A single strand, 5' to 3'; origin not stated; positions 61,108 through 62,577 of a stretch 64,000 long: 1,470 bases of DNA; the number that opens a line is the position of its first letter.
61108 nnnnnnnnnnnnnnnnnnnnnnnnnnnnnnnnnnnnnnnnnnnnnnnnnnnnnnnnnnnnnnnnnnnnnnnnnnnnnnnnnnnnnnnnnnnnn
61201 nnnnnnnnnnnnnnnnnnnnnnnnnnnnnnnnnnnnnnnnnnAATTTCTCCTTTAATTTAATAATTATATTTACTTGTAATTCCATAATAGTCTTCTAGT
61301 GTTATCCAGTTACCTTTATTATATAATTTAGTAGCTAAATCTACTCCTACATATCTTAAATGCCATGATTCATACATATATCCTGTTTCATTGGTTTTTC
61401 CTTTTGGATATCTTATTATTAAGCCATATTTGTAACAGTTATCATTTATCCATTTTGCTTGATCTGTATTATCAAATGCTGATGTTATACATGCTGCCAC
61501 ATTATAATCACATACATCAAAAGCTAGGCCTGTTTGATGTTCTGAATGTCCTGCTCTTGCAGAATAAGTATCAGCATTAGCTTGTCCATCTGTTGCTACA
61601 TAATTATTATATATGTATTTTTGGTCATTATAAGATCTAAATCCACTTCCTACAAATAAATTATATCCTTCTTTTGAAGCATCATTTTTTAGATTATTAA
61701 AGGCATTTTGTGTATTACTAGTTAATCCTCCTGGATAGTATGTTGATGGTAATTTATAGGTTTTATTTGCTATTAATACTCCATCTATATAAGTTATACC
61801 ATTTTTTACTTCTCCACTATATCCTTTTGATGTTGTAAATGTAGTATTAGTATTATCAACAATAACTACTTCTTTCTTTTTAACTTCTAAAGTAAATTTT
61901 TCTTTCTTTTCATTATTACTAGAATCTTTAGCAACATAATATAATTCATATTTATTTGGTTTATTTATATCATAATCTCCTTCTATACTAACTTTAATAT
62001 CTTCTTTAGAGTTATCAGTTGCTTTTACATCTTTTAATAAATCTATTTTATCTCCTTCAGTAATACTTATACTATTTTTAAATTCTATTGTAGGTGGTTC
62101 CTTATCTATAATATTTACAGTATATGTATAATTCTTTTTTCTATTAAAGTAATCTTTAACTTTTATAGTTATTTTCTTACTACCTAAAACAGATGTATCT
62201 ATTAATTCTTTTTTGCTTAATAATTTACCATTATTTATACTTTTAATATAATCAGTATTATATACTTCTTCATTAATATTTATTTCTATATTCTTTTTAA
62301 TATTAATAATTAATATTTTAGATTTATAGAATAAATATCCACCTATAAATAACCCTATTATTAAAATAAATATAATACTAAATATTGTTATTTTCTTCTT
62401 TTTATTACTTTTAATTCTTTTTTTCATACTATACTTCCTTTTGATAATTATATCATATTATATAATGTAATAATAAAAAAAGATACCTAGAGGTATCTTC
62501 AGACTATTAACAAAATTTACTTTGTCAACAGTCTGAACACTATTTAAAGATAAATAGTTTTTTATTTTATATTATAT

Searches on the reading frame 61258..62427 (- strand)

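Call 64: search_protein_families(library=pfam, proteins=[window:61258-62427:-], max_evalue=0.00001)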
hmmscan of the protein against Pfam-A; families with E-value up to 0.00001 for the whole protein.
window:61258-62427:- (389 aa): 2 families
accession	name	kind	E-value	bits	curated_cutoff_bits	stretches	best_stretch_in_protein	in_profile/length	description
PF02557.22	VanY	-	1.3e-40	138.7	25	1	235-361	4-131/132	D-alanyl-D-alanine carboxypeptidase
PF16403.11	Bact_surface_Ig-like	-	5.3e-07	30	27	1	114-179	3-68/71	Bacterial surface protein, Ig-like domain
